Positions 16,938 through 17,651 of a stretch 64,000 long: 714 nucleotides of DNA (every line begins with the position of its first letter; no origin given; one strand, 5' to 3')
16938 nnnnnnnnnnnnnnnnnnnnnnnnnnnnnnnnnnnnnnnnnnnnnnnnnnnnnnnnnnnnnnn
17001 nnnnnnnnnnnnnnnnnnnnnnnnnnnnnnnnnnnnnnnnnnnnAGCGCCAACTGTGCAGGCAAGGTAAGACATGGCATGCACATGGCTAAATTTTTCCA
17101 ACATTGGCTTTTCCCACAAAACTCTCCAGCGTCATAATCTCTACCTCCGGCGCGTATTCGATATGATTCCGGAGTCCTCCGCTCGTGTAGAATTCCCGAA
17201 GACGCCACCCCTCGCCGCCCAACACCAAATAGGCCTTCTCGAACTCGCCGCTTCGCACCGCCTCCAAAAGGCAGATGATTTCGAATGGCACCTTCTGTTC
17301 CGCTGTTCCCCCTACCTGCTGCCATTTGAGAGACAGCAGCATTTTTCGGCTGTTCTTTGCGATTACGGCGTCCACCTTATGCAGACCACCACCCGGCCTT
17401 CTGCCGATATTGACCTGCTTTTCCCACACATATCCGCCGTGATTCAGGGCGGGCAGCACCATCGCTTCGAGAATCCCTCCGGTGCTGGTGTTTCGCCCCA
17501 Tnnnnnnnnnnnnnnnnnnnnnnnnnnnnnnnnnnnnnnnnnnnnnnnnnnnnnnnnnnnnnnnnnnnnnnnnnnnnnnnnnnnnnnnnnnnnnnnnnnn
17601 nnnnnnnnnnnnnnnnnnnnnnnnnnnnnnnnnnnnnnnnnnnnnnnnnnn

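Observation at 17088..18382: Dam-family methyltransferase coupled to a 137-aa PD-(D/E)xK-like protein in a low-GC island: candidate compact type II restriction-modification system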

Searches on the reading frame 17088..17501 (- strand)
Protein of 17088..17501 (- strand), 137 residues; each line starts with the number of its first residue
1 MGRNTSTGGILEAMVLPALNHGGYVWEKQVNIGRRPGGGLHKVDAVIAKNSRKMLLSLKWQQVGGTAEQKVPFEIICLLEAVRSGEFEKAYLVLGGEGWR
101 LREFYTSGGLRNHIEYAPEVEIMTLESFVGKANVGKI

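Call 3: search_protein_families(library=pfam, proteins=[window:17088-17501:-], max_evalue=1)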
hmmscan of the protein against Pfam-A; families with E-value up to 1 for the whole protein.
window:17088-17501:- (137 aa): 1 family
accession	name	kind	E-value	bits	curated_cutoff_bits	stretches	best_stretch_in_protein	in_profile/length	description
PF20472.4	PDDEXK_11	-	3.1e-11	43.7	23.7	1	5-133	3-142/145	PD-(D/E)XK nuclease superfamily domain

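Call 4: search_protein_families(library=ncbifam, proteins=[window:17088-17501:-], max_evalue=1)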
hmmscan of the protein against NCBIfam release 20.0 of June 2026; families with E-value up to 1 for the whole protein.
window:17088-17501:- (137 aa): 0 families

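Call 5: search_solved_structures(query=window:17088-17501:-, max_evalue=10, show_alignments=3)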
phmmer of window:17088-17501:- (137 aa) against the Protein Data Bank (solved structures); distinct sequences matched with E-value up to 10: 2.
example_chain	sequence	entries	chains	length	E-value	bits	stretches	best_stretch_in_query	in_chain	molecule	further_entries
1e2u_A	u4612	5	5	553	0.61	13.6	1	26-107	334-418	HYDROXYLAMINE REDUCTASE | HYBRID CLUSTER PROTEIN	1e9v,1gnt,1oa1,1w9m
1e1d_A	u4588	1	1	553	0.62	13.6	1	26-107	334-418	HYDROXYLAMINE REDUCTASE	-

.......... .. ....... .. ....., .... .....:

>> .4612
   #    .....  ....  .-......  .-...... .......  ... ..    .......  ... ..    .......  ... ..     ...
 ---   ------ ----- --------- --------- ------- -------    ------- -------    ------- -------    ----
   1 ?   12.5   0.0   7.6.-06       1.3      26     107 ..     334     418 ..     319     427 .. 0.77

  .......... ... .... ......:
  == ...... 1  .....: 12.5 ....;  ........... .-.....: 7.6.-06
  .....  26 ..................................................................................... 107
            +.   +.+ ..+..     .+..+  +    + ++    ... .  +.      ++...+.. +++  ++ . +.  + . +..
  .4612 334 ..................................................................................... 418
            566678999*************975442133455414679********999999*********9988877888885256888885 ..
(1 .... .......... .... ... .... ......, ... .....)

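Call 8: find_homologous_proteins(query=window:17088-17501:-, max_evalue=0.001)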
Query window:17088-17501:- (137 aa): 1998 proteins with E <= 0.001 among 2004 candidates; the best 120 are listed.
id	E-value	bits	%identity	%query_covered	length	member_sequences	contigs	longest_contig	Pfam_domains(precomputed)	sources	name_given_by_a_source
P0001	2.3e-85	302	100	100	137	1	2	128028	PF20472.5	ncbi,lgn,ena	-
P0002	8.0e-58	213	70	99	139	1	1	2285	PF20472.5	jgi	jgi:hypothetical protein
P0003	1.4e-57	212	69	100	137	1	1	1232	PF20472.5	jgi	jgi:hypothetical protein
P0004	3.0e-57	211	69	99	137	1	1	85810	PF20472.5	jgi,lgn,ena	-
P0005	5.8e-57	210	70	99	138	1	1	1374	PF20472.5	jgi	jgi:PD-(D/E)XK nuclease superfamily domain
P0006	8.1e-57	209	68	100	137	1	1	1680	PF20472.5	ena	-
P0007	1.7e-56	208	68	100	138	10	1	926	PF20472.5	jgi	jgi:hypothetical protein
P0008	1.9e-56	208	70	96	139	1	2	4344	PF20472.5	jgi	jgi:hypothetical protein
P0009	2.1e-56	208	70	99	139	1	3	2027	PF20472.5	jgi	jgi:hypothetical protein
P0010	3.5e-56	207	65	100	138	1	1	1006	PF20472.5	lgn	-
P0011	3.9e-56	207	70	99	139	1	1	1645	PF20472.5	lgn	-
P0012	5.8e-56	207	67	100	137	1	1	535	PF20472.5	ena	-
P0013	7.7e-56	206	69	99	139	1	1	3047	PF20472.5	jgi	-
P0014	8.0e-56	206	69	100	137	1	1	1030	PF20472.5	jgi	jgi:hypothetical protein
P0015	9.3e-56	206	68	100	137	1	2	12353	PF20472.5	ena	-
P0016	1.1e-55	206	68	99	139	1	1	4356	PF20472.5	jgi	jgi:hypothetical protein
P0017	1.1e-55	206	68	99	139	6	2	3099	PF20472.5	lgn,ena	-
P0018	1.2e-55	206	68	99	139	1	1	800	PF20472.5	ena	-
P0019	1.3e-55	205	68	99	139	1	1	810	PF20472.5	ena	-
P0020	1.4e-55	205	69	99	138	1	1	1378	PF20472.5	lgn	-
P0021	1.5e-55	205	69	99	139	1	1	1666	PF20472.5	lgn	-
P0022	1.5e-55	205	68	99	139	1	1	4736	PF20472.5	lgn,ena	-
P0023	1.5e-55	205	66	100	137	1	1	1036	PF20472.5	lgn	-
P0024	2.2e-55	205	68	99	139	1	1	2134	PF20472.5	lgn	-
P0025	3.1e-55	204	68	99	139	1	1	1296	PF20472.5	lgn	-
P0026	3.2e-55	204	68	99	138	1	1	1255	PF20472.5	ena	-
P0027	3.2e-55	204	66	99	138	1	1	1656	PF20472.5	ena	-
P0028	3.3e-55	204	65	100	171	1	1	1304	PF20472.5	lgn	-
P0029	4.4e-55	204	66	100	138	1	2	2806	PF20472.5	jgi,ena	jgi:hypothetical protein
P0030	4.4e-55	204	67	99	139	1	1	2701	PF20472.5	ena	-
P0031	4.5e-55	204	66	100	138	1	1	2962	PF20472.5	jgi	jgi:PD-(D/E)XK nuclease superfamily protein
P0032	4.6e-55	204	66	100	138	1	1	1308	PF20472.5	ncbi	-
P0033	4.8e-55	204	67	99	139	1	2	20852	PF20472.5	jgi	jgi:hypothetical protein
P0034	6.6e-55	203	67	99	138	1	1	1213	PF20472.5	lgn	-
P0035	7.5e-55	203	68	99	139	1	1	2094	PF20472.5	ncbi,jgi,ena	-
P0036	7.6e-55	203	67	99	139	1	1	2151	PF20472.5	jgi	jgi:hypothetical protein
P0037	8.1e-55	203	65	100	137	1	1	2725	PF20472.5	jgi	jgi:hypothetical protein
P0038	9.4e-55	203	67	99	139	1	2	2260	PF20472.5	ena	-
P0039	1.2e-54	202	67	99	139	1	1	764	PF20472.5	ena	-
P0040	1.3e-54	202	66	100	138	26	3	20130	PF20472.5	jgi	jgi:hypothetical protein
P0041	1.3e-54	202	67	99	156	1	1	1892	PF20472.5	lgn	-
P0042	1.6e-54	202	64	100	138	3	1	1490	PF20472.5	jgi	jgi:hypothetical protein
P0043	1.6e-54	202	66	100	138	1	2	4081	PF20472.5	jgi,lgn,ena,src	-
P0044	1.6e-54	202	66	99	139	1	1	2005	PF20472.5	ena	-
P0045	1.6e-54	202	66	100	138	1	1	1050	PF20472.5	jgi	jgi:hypothetical protein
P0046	1.7e-54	202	67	99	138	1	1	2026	PF20472.5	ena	-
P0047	1.7e-54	202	68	99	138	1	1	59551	PF20472.5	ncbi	-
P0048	2.2e-54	201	67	99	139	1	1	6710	PF20472.5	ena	-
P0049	2.6e-54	201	66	99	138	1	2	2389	PF20472.5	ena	-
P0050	3.0e-54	201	68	99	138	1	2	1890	PF20472.5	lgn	-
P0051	3.4e-54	201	67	99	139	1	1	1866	PF20472.5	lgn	-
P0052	3.9e-54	201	67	99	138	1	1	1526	PF20472.5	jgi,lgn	-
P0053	4.2e-54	201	68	99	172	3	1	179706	PF20472.5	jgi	jgi:hypothetical protein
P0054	4.6e-54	200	66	100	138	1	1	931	PF20472.5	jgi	-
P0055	4.7e-54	200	66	99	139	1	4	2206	PF20472.5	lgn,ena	-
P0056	4.8e-54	200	66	99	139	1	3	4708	PF20472.5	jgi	-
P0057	5.3e-54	200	67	99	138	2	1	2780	PF20472.5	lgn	-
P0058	5.6e-54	200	65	99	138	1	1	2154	PF20472.5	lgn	-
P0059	5.6e-54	200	67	99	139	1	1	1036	PF20472.5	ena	-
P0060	5.9e-54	200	66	99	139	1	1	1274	PF20472.5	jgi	jgi:hypothetical protein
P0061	6.0e-54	200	67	99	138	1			PF20472.5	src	-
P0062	6.1e-54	200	68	100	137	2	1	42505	PF20472.5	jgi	jgi:hypothetical protein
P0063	6.5e-54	200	65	99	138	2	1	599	PF20472.5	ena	-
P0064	6.7e-54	200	67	99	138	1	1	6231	PF20472.5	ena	-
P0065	7.2e-54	200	66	99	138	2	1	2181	PF20472.5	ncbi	-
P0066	8.1e-54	200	66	100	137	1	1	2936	PF20472.5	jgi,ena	jgi:hypothetical protein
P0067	9.9e-54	199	68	99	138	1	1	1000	PF20472.5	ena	-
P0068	1.0e-53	199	64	99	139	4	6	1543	PF20472.5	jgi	jgi:hypothetical protein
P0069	1.4e-53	199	67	99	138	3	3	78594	PF20472.5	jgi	jgi:hypothetical protein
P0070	1.5e-53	199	66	99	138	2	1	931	PF20472.5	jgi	-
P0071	1.6e-53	199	67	99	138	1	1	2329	PF20472.5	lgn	-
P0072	1.9e-53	198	67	98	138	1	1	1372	PF20472.5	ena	-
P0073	1.9e-53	198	66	99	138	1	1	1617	PF20472.5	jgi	jgi:PD-(D/E)XK nuclease superfamily protein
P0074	1.9e-53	198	67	99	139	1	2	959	PF20472.5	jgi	-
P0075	2.0e-53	198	67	99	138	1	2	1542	PF20472.5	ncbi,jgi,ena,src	-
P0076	2.3e-53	198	67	98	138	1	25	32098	PF20472.5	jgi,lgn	jgi:hypothetical protein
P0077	2.3e-53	198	64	99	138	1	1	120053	PF20472.5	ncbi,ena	-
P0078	2.4e-53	198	65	99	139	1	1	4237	PF20472.5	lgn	-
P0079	2.4e-53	198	66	98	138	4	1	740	PF20472.5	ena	-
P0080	2.7e-53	198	67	100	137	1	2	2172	PF20472.5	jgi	-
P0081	2.7e-53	198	67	99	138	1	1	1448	PF20472.5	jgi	jgi:hypothetical protein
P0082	2.7e-53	198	64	99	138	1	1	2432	PF20472.5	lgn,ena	-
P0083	2.8e-53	198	65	100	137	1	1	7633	PF20472.5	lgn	-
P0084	3.0e-53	198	63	100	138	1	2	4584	PF20472.5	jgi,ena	jgi:hypothetical protein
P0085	3.0e-53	198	65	100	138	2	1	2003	PF20472.5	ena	-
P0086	3.0e-53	198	67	99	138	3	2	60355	PF20472.5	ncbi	ncbi:MAG: PD-(D/E)XK nuclease superfamily protein [Candidatus Acidiferrales bacterium]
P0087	3.7e-53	197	66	99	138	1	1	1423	PF20472.5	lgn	-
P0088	3.9e-53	197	67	99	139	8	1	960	PF20472.5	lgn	-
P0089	4.0e-53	197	66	99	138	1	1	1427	PF20472.5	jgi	jgi:hypothetical protein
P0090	4.6e-53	197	64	99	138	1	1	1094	PF20472.5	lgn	-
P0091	4.7e-53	197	68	99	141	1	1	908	PF20472.5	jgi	jgi:hypothetical protein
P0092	4.8e-53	197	66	100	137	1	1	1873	PF20472.5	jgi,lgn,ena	-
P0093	4.9e-53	197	67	99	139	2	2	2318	PF20472.5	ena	-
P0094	5.0e-53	197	66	99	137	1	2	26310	PF20472.5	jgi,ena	jgi:hypothetical protein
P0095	5.0e-53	197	64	99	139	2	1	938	PF20472.5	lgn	-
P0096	5.3e-53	197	66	99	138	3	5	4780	PF20472.5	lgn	-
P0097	5.8e-53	197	64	99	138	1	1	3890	PF20472.5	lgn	-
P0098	5.9e-53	197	65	100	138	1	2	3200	PF20472.5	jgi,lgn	jgi:hypothetical protein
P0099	6.8e-53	197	67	99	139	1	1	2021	PF20472.5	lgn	-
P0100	7.7e-53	196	67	99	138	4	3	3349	PF20472.5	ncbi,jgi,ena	-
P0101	8.0e-53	196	65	99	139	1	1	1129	PF20472.5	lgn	-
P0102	9.2e-53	196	67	99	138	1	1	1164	PF20472.5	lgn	-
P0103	9.4e-53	196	66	99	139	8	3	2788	PF20472.5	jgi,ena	jgi:PD-(D/E)XK nuclease superfamily protein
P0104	9.6e-53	196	65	99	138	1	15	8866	PF20472.5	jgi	jgi:hypothetical protein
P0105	9.7e-53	196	64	99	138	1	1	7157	PF20472.5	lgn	-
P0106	1.0e-52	196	65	99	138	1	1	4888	PF20472.5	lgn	-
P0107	1.0e-52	196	67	99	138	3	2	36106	PF20472.5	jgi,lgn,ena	jgi:hypothetical protein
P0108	1.0e-52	196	64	100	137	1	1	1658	PF20472.5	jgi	jgi:hypothetical protein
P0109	1.1e-52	196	65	99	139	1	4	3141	PF20472.5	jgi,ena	-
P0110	1.1e-52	196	66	99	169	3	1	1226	PF20472.5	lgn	-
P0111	1.1e-52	196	64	99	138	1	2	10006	PF20472.5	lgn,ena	-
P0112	1.1e-52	196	64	99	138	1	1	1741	PF20472.5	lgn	-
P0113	1.1e-52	196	65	100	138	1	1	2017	PF20472.5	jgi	jgi:hypothetical protein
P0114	1.2e-52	196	67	99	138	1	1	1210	PF20472.5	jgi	jgi:hypothetical protein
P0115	1.3e-52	196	67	99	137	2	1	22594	PF20472.5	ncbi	-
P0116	1.3e-52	196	67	99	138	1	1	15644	PF20472.5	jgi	jgi:hypothetical protein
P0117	1.3e-52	196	65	100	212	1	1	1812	PF20472.5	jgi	jgi:hypothetical protein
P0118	1.4e-52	196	67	99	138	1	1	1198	PF20472.5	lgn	-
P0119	1.5e-52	196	64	99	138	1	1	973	PF20472.5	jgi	-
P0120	1.5e-52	195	66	97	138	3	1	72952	PF20472.5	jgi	-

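Call 9: search_protein_families(library=padloc, proteins=[window:17088-17501:-], max_evalue=1)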
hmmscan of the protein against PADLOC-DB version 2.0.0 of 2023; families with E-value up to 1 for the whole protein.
window:17088-17501:- (137 aa): 0 families

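Call 10: search_protein_families(library=phrogs, proteins=[window:17088-17501:-], max_evalue=1)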
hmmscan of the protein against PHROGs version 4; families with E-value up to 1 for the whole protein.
window:17088-17501:- (137 aa): 2 families
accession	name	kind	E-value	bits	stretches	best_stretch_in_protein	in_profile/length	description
phrog_6124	-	unknown function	2.8e-21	77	1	5-131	10-132/144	-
phrog_8706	-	unknown function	0.37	11.5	1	42-71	70-99/186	-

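Call 12: find_related_loci(query=A1, collection=genome_contigs, flank=4000)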
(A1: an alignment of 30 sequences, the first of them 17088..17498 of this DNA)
Query A1 (136 aa) in genome_contigs; peptide patterns used: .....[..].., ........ (x = any residue, [..] = any of these).
367 stretches matched a pattern; 329 encode a relative of the query (tblastn E <= 1e-3); the best 80 are kept; 80 distinct loci.
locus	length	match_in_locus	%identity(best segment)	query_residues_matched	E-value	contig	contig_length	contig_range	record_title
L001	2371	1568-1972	67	2-136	3e-61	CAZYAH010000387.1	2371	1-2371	MAG TPA_asm: uncultured Alicyclobacillaceae bacterium isolate SRP136066_co1_262 genome assembly, contig: NODE_101262_len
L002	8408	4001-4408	69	1-136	7e-60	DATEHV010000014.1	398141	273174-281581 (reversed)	MAG TPA_asm: Candidatus Acidiferrales bacterium isolate SMAG_U8820 k141_53503, whole genome shotgun sequence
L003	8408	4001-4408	64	2-136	2e-57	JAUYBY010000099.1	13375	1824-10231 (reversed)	MAG: Candidatus Zixiibacteriota bacterium isolate C20_concoct.bin.73 C20_k141_647711, whole genome shotgun sequence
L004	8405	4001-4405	63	2-136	1e-56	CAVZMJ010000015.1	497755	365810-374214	MAG: uncultured Acidobacteriota bacterium isolate MFD02242.bin.2.7 genome assembly, contig: contig_4458, whole genome sh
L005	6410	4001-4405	66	2-136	1e-56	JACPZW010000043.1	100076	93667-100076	MAG: Acidobacteria bacterium isolate NC_groundwater_900_Pr1_S-0.2um_67_29 Montesol18-Sp2_coassembly_scaffold_653679, who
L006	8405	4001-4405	62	2-136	2e-56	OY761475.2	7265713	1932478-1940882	MAG: Vicinamibacterales bacterium isolate 01def6b1-0c8c-435d-859a-076764f3ef92 genome assembly, chromosome: 1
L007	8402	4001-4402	63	3-136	2e-56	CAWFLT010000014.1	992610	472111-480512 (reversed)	MAG: uncultured Acidobacteriota bacterium isolate MFD06229.bin.2.51 genome assembly, contig: contig_4154, whole genome s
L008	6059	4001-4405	62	2-136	5e-56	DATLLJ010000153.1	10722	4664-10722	MAG TPA_asm: Vicinamibacterales bacterium isolate SMAG_U13745 k141_4231176, whole genome shotgun sequence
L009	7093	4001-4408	63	1-136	4e-56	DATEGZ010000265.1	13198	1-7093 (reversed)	MAG TPA_asm: Vicinamibacterales bacterium isolate SMAG_U8798 k141_2195063, whole genome shotgun sequence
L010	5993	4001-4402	63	3-136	6e-56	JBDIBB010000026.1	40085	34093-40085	MAG: Vicinamibacteraceae bacterium isolate AS-MESO-3CA.214 NODE_3983_length_40085_cov_4.747451, whole genome shotgun seq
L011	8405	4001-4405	64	2-136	1e-55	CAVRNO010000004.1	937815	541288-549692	MAG: Candidatus Binataceae bacterium isolate MFD03726.bin.1.6 genome assembly, contig: contig_59969, whole genome shotgu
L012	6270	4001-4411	62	2-136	1e-55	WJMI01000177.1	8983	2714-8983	MAG: Chitinivibrionales bacterium isolate RBin_290 k141_2163394, whole genome shotgun sequence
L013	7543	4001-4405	61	2-136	1e-55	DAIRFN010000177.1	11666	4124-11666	MAG TPA_asm: Vicinamibacterales bacterium isolate CTOTU25586 NODE_2580_length_11666_cov_5.199122, whole genome shotgun s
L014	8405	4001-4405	64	2-136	2e-55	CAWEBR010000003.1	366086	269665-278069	MAG: Pyrinomonadaceae bacterium isolate MFD01275.bin.2.212 genome assembly, contig: contig_25670, whole genome shotgun s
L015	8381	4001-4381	67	2-128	1e-55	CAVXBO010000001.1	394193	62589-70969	MAG: uncultured Acidobacteriota bacterium isolate MFD03399.bin.2.120 genome assembly, contig: contig_10300, whole genome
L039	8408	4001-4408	61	2-136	2e-53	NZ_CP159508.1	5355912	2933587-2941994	Pseudanabaena minima str. Chao 2107 chromosome, complete genome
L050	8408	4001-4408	61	2-136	9e-53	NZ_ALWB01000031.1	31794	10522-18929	Pseudanabaena biceps PCC 7429 scaffold_00031, whole genome shotgun sequence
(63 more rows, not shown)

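Call 22: predict_structure(alignment_id=A2)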
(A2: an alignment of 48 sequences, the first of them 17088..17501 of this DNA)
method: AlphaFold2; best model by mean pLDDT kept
length: 137 residues; sequences in the alignment: 48
mean_pLDDT: 89.2   pTM: 0.86
mean pLDDT of the five models: 89.2, 88.0, 87.5, 86.9, 85.8
residues with pLDDT >= 90: 95; 70-90: 30; 50-70: 7; < 50: 5
segments of 3 or more residues with pLDDT < 50: 1-5
pLDDT, mean of each block of 10 residues (from residue 1): 56 96 96 89 96 95 77 93 93 93 93 82 97 96
secondary structure, 60 per line:
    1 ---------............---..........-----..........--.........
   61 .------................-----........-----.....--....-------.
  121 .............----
elements in order: H10-21 E25-34 E40-49 E52-61 H68-83 E89-96 H102-106 H109-112 E120-124 H125-133

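Call 26: search_solved_structures(query=A2, max_evalue=10, show_alignments=2)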
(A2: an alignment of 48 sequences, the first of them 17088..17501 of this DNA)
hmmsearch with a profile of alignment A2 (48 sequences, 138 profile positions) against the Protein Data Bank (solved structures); distinct sequences matched with E-value up to 10: 0.
